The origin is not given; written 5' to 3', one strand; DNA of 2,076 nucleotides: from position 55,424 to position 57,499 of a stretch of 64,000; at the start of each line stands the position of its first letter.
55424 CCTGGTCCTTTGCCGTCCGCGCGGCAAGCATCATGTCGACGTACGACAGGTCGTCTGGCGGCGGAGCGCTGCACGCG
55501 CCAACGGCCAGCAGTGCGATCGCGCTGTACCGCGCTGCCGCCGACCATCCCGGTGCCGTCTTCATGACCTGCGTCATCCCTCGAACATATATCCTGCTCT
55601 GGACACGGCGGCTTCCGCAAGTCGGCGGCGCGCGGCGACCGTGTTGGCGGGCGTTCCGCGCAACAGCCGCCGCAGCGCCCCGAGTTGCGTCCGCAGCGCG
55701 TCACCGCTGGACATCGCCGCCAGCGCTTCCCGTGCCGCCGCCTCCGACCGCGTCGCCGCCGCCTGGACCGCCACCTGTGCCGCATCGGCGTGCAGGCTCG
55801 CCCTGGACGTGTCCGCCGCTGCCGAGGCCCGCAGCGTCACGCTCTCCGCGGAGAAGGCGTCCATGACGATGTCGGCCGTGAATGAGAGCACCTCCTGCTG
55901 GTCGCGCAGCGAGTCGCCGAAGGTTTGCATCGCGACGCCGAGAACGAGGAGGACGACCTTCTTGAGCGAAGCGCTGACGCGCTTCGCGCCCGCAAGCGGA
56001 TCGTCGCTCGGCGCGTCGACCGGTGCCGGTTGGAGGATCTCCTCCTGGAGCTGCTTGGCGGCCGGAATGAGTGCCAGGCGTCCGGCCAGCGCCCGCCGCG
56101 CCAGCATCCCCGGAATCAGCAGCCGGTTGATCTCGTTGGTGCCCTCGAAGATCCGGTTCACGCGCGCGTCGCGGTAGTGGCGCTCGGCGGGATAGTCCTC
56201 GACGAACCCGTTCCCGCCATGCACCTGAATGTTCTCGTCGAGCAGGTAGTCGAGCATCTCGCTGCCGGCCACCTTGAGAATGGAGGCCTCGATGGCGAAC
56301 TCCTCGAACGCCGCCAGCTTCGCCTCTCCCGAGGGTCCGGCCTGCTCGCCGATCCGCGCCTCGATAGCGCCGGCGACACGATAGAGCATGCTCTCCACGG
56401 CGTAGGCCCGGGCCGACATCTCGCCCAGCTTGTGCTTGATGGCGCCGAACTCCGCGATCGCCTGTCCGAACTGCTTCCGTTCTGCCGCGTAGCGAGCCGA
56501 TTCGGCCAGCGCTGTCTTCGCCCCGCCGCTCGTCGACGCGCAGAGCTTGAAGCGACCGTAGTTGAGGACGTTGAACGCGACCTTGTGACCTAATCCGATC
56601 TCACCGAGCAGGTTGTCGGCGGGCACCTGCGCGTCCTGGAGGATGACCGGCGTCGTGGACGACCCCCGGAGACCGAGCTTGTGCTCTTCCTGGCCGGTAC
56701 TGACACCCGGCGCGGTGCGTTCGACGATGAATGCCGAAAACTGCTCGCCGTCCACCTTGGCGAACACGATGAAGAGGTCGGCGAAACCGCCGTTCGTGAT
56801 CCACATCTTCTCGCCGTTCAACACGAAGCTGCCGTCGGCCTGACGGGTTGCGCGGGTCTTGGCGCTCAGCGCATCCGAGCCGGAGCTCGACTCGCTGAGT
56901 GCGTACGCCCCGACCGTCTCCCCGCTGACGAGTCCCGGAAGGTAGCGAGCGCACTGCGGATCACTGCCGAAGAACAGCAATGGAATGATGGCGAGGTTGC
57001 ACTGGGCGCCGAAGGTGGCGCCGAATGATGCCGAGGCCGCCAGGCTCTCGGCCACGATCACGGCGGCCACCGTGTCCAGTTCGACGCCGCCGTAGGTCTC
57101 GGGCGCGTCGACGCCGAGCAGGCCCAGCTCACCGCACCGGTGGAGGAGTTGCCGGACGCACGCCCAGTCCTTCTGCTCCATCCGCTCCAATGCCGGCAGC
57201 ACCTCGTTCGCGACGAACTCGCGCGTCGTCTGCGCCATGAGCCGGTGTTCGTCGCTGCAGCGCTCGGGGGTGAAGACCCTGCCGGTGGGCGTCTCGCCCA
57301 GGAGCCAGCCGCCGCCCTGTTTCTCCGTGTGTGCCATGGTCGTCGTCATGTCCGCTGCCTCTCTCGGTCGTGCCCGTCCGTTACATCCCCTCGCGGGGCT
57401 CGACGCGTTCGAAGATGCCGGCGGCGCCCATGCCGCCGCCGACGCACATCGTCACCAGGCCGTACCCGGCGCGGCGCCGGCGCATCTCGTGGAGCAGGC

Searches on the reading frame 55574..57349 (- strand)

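Call 34: search_protein_families(library=ncbifam, proteins=[window:55574-57349:-], max_evalue=0.00001)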
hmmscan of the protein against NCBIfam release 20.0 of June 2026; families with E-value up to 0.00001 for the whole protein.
window:55574-57349:- (591 aa): 21 families
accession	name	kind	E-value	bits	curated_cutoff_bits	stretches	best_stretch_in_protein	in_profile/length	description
NF058590.1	AcCoDHFadEBacil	equivalog_domain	2.5e-219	729.7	600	1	11-588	1-585/586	acyl-CoA dehydrogenase FadE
NF042972.1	AcrlCoAredClosAcrC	equivalog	2.5e-79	266.7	640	1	32-413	6-373/378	acryloyl-CoA reductase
NF045652.1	ProlPCPDhRedW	equivalog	1.2e-64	218.5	650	1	36-409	5-366/376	L-prolyl-[peptidyl-carrier protein] dehydrogenase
NF043006.1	CyhCrbnylCoADH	equivalog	2.6e-62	211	650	1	32-413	5-372/380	cyclohexane-1-carbonyl-CoA dehydrogenase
NF045552.1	GlutCoADH_Des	equivalog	1e-58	199.4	470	1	31-412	5-375/387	glutaryl-CoA dehydrogenase Acd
NF053553.1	prodigi_MBC_PigA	equivalog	8.8e-56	189.7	500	1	34-412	8-375/381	prodigiosin MBC biosynthesis dehydrogenase PigA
NF042439.1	SulpropCoADesulf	equivalog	1.3e-50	172.2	600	1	44-416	6-370/379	3-sulfinopropanoyl-CoA desulfinase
NF008997.0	PRK12341.1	equivalog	5.3e-43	147.5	537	1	31-407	5-367/382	acyl-CoA dehydrogenase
NF052270.1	Staph_DH_FadE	equivalog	2e-39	135.5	600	1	107-416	100-393/400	acyl-CoA dehydrogenase FadE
NF002885.1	PRK03354.1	equivalog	1.1e-38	133.3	540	1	32-410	6-367/378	crotonobetainyl-CoA dehydrogenase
TIGR03207.1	cyc_hxne_CoA_dh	equivalog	2.6e-33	115.3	575.35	1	33-325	3-297/372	cyclohexanecarboxyl-CoA dehydrogenase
NF007000.1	PRK09463.1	subfamily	7.5e-26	90.7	600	1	74-412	84-430/726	acyl-CoA dehydrogenase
TIGR03203.1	pimD_small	equivalog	2.3e-24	86.2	652.7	1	65-389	39-349/378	pimeloyl-CoA dehydrogenase small subunit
NF049984.1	Rv1679_FadE16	equivalog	2.4e-24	86.2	600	1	74-405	35-354/371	Rv1679 family acyl-CoA dehydrogenase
NF008594.0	PRK11561.1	equivalog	3.2e-19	68.7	545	1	149-416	182-439/540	isovaleryl-CoA dehydrogenase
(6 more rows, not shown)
